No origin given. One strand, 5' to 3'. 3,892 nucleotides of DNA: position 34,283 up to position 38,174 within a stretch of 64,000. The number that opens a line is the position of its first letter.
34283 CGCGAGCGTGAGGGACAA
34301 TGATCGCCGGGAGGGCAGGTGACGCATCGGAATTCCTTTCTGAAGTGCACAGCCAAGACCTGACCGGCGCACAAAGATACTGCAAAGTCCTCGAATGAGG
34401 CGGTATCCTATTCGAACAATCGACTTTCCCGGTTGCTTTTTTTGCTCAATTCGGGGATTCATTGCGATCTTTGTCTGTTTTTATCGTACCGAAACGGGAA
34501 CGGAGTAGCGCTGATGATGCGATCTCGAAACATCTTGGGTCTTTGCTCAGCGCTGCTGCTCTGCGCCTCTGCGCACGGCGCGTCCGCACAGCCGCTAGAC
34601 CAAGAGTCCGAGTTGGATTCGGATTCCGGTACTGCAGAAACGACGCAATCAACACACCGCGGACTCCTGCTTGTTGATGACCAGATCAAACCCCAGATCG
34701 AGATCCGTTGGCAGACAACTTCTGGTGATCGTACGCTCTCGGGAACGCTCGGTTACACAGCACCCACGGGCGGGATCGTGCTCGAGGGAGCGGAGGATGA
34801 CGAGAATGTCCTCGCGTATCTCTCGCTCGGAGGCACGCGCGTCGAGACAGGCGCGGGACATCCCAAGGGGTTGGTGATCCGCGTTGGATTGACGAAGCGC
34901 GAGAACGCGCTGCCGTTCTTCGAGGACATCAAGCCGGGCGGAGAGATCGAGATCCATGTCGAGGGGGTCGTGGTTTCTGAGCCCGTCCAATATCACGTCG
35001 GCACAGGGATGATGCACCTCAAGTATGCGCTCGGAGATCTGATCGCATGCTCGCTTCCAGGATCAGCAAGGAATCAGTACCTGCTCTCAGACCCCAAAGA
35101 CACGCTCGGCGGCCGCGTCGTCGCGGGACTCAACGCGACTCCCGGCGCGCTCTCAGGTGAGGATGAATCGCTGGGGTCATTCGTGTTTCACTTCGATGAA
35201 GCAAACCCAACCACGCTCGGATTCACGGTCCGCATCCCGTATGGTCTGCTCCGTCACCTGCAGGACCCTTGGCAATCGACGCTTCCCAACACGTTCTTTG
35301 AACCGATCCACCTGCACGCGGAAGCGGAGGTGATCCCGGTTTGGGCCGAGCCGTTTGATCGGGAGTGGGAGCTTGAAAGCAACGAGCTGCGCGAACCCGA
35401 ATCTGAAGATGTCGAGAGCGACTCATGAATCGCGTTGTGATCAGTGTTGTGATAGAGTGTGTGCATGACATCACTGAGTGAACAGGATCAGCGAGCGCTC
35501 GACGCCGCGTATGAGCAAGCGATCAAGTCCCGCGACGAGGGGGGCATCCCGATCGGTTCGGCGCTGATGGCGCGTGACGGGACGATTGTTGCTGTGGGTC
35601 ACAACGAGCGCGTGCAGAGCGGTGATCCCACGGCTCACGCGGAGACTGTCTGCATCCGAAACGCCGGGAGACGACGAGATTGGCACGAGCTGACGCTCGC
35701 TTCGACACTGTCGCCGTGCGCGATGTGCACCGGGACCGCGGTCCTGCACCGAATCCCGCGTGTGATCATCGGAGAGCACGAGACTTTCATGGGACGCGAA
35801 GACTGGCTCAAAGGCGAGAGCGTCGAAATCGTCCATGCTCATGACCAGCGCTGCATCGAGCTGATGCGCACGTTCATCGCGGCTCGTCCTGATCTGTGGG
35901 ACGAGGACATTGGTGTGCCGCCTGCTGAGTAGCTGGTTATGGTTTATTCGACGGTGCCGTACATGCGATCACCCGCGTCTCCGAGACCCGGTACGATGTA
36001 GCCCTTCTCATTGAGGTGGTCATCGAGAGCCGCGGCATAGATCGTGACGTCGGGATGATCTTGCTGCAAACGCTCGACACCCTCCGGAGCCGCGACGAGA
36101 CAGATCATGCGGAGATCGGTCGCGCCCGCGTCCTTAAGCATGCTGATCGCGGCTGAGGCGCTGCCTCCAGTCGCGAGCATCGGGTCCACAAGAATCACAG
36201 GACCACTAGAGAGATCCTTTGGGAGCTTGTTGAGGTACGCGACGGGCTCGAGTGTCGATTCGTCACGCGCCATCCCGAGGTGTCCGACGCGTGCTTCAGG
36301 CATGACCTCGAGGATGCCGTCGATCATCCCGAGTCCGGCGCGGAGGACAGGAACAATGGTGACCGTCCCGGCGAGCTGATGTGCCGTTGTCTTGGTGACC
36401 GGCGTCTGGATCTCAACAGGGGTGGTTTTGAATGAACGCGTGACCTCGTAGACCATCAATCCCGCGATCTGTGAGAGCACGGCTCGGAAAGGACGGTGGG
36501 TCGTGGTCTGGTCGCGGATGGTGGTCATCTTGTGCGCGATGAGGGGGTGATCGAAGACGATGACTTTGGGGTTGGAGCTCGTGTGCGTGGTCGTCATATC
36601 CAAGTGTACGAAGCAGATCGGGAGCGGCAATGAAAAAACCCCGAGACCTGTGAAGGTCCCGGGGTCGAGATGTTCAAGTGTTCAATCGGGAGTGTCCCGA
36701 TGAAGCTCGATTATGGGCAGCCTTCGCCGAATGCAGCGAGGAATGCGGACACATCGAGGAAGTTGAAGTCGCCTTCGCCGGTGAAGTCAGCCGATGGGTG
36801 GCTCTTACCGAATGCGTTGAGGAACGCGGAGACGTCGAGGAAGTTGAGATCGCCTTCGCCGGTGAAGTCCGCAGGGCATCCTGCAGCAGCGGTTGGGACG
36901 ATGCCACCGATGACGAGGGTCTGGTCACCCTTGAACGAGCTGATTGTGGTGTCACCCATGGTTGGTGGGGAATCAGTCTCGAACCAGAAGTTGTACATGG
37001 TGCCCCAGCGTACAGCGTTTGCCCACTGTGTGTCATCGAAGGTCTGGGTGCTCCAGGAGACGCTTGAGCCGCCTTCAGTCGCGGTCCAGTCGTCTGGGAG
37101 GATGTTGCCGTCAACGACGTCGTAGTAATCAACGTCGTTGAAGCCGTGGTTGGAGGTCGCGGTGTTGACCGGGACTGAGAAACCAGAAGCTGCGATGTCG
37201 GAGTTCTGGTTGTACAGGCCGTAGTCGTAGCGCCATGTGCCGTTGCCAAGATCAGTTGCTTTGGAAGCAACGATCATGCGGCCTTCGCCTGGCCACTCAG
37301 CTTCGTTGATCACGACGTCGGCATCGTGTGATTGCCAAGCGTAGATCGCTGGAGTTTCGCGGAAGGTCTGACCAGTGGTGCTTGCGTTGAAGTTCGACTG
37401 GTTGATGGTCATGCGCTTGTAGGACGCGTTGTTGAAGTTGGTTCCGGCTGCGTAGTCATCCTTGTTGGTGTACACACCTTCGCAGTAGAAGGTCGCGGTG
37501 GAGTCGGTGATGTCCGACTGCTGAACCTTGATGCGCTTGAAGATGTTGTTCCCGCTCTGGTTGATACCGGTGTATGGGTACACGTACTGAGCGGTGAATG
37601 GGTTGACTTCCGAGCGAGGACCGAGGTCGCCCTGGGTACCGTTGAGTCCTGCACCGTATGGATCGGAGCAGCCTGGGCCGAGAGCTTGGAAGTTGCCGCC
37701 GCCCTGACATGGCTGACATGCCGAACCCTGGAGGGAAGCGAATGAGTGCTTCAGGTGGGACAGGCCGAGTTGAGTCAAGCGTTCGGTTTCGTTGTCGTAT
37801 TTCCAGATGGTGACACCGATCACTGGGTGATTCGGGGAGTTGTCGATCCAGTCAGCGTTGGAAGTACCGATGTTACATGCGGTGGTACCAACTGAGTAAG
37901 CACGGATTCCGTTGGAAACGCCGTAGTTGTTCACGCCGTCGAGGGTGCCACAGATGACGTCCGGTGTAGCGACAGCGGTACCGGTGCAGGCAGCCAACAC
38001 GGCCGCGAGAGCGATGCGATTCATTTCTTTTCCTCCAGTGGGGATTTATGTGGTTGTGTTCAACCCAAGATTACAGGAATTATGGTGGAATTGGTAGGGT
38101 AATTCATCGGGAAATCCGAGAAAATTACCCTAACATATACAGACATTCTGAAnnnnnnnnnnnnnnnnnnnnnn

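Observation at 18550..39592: Seven secreted proteins with unrelated payloads share one C-terminal double EF-hand (dockerin-like) module ending in Cys-Pro-COOH: a candidate surface-display/anchoring system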

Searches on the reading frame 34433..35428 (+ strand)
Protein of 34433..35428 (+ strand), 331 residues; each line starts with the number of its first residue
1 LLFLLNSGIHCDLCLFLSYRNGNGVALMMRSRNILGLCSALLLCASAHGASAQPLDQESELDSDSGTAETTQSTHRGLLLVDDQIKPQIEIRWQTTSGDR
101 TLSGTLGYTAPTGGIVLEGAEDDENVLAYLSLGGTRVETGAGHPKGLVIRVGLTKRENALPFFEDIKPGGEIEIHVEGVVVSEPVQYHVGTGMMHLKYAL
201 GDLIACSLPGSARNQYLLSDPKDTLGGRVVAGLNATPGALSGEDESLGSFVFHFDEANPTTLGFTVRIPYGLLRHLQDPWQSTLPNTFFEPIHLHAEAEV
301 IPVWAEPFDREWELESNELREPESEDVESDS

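Call 51: search_protein_families(library=pfam, proteins=[window:34433-35428:+], max_evalue=0.001)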
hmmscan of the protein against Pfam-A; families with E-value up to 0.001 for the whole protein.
window:34433-35428:+ (331 aa): 0 families

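Call 54: search_solved_structures(query=window:34433-35428:+, max_evalue=1)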
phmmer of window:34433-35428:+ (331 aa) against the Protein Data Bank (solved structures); distinct sequences matched with E-value up to 1: 0.

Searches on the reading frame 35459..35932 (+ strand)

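Call 51: search_protein_families(library=pfam, proteins=[window:35459-35932:+], max_evalue=0.001)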
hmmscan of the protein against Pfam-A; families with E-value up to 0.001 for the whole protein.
window:35459-35932:+ (157 aa): 3 families
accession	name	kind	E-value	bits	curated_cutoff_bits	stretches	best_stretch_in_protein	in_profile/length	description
PF00383.29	dCMP_cyt_deam_1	-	5.9e-22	77.9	25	1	8-105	2-101/102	Cytidine and deoxycytidylate deaminase zinc-binding region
PF14437.12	MafB19-deam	-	8.8e-13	48.8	27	1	9-110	2-105/142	MafB19-like deaminase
PF14439.12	Bd3614-deam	-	0.00046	20.6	38.5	1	32-95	10-75/113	Bd3614-like deaminase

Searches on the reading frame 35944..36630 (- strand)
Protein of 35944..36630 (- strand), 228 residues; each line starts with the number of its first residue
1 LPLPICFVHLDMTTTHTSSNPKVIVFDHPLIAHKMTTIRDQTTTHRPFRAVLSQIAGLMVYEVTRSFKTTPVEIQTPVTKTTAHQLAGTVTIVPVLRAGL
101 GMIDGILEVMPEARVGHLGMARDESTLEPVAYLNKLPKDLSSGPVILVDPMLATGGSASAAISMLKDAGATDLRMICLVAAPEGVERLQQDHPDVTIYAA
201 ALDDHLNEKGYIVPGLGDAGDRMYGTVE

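Call 51: search_protein_families(library=pfam, proteins=[window:35944-36630:-], max_evalue=0.001)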
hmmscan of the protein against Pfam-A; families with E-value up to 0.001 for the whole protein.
window:35944-36630:- (228 aa): 3 families
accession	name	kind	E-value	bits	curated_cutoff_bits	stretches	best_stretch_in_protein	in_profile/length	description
PF14681.12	UPRTase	-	1.8e-75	253.4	27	1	25-226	1-206/206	Uracil phosphoribosyltransferase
PF00156.33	Pribosyltran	-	2.7e-08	33.7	26.3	1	90-189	31-134/158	Phosphoribosyl transferase domain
PF24390.1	PRTase-CE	-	0.00038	20.9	27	1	119-205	82-174/253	PRTase-CE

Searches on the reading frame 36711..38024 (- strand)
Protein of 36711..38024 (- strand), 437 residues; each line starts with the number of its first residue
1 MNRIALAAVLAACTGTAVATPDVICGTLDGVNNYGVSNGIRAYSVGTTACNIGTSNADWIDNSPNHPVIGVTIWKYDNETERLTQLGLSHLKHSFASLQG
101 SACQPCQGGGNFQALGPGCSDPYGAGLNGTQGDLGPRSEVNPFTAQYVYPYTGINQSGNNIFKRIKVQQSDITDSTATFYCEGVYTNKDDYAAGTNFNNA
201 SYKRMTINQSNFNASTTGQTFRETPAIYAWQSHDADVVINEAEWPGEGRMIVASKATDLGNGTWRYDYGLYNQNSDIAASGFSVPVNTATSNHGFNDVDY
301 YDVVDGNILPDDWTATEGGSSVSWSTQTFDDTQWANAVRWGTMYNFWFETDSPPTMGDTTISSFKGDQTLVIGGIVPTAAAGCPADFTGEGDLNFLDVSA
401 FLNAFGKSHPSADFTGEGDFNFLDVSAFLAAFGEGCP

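Call 3: search_protein_families(library=ncbifam, proteins=[window:36711-38024:-], max_evalue=0.01)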
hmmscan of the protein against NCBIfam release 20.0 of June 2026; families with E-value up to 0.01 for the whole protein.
window:36711-38024:- (437 aa): 1 family
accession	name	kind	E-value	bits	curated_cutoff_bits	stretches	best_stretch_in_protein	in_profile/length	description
NF041540.1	dockerin_GC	domain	1.2e-10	41.6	29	1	383-436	1-67/67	GC-type dockerin domain-anchored protein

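Call 4: search_protein_families(library=pfam, proteins=[window:36711-38024:-], max_evalue=0.01)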
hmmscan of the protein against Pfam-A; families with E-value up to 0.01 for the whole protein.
window:36711-38024:- (437 aa): 0 families

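Call 39: find_encoding_contigs(protein=window:36711-38024:-, flank=10000, max_places=3)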
Protein window:36711-38024:- (437 aa): no gene with exactly this product is on record in the collection.

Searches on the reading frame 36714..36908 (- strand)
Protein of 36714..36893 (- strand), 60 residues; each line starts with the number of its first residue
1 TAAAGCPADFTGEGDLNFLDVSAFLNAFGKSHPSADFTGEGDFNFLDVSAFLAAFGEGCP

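Call 10: search_protein_families(library=pfam, proteins=[window:36714-36893:-], max_evalue=10)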
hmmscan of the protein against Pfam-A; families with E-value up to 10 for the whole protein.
seq(60 aa): 2 families
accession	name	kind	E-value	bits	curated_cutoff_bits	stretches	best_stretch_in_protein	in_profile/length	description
PF20800.2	Xp10_P7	-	0.18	12.4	27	1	17-32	3-18/73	Xanthomonas phage Xp10 Transcription regulator P7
PF09597.18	SAM_Ribosomal_mS41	-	0.25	11.9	23.7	0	18-31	10-23/68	Small ribosomal subunit protein mS41 SAM domain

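Call 33: predict_structure(alignment_id=A2)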
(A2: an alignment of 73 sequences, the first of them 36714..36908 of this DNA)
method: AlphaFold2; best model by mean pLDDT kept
length: 65 residues; sequences in the alignment: 73
mean_pLDDT: 87.7   pTM: 0.74
mean pLDDT of the five models: 87.7, 86.8, 86.6, 85.3, 81.9
residues with pLDDT >= 90: 45; 70-90: 11; 50-70: 7; < 50: 2
segments of 3 or more residues with pLDDT < 50: none
pLDDT, mean of each block of 10 residues (from residue 1): 57 89 95 95 95 96 85
secondary structure, 60 per line:
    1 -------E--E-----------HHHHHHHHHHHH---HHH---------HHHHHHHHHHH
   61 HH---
elements in order: H23-34 H50-62

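Call 37: fold_search(model_id=the predicted structure, library=pdb)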
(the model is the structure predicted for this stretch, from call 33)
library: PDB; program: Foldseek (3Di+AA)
matches with E <= 10: 12; with E <= 0.001: 0
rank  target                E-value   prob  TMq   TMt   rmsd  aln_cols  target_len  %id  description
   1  6u39_Q                2.6e+00  0.08  0.30  0.17   7.7        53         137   19  2.4 Angstrom crystal structure of the D129G Ca-CaM:CaV1.2 IQ domain complex (released 2020-02-19)
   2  6u39_E                3.5e+00  0.06  0.27  0.15   8.3        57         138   19  2.4 Angstrom crystal structure of the D129G Ca-CaM:CaV1.2 IQ domain complex (released 2020-02-19)
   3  6u39_M                3.7e+00  0.07  0.30  0.17   7.9        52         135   17  2.4 Angstrom crystal structure of the D129G Ca-CaM:CaV1.2 IQ domain complex (released 2020-02-19)
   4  6u39_S                4.0e+00  0.06  0.30  0.17   7.6        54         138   17  2.4 Angstrom crystal structure of the D129G Ca-CaM:CaV1.2 IQ domain complex (released 2020-02-19)
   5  6u39_G                4.2e+00  0.05  0.30  0.17   7.7        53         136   19  2.4 Angstrom crystal structure of the D129G Ca-CaM:CaV1.2 IQ domain complex (released 2020-02-19)
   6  2vn5_D                5.1e+00  0.18  0.50  0.56   2.9        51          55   16  The Clostridium cellulolyticum dockerin displays a dual binding mode for its cohesin partner (released 2008-05-20)
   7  6u39_A                5.8e+00  0.04  0.30  0.17   7.8        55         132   16  2.4 Angstrom crystal structure of the D129G Ca-CaM:CaV1.2 IQ domain complex (released 2020-02-19)
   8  6u39_O                7.0e+00  0.04  0.30  0.17   7.8        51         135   18  2.4 Angstrom crystal structure of the D129G Ca-CaM:CaV1.2 IQ domain complex (released 2020-02-19)
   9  6u39_K                7.9e+00  0.03  0.27  0.14   8.3        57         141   19  2.4 Angstrom crystal structure of the D129G Ca-CaM:CaV1.2 IQ domain complex (released 2020-02-19)
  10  6qlb_A                8.4e+00  0.02  0.24  0.12  10.8        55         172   16  Calpain small subunit 1, RNA-binding protein Hfq (released 2020-02-05)
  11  4x1i_B                9.0e+00  0.06  0.32  0.07   4.4        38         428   16  Discovery of cytotoxic Dolastatin 10 analogs with N-terminal modifications (released 2015-03-25)
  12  3upu_A                9.6e+00  0.02  0.23  0.06   6.7        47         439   15  Crystal structure of the T4 Phage SF1B Helicase Dda (released 2012-06-20)

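Call 38: search_protein_families(library=pfam, alignment_id=A2, max_evalue=0.01)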
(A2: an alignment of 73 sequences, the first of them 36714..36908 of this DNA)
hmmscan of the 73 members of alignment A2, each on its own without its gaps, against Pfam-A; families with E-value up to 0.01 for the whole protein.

A. member 1, window:36714-36908:- (65 aa): 0 families

B. families by the number of members that match (of 73 scanned): 8 families
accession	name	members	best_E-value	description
PF00404.24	Dockerin_1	14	0.00036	Dockerin type I domain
PF00036.39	EF-hand_1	6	4.4e-05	EF hand domain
PF01839.29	FG-GAP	5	1.6e-05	FG-GAP repeat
PF13517.12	FG-GAP_3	3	9.7e-05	FG-GAP-like repeat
PF13405.12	EF-hand_6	3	0.00051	EF-hand domain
PF14312.12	FG-GAP_2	2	7.8e-09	FG-GAP repeat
PF24251.1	DUF7453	2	0.0027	Family of unknown function (DUF7453)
PF02412.23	TSP_3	1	0.0007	Thrombospondin type 3 repeat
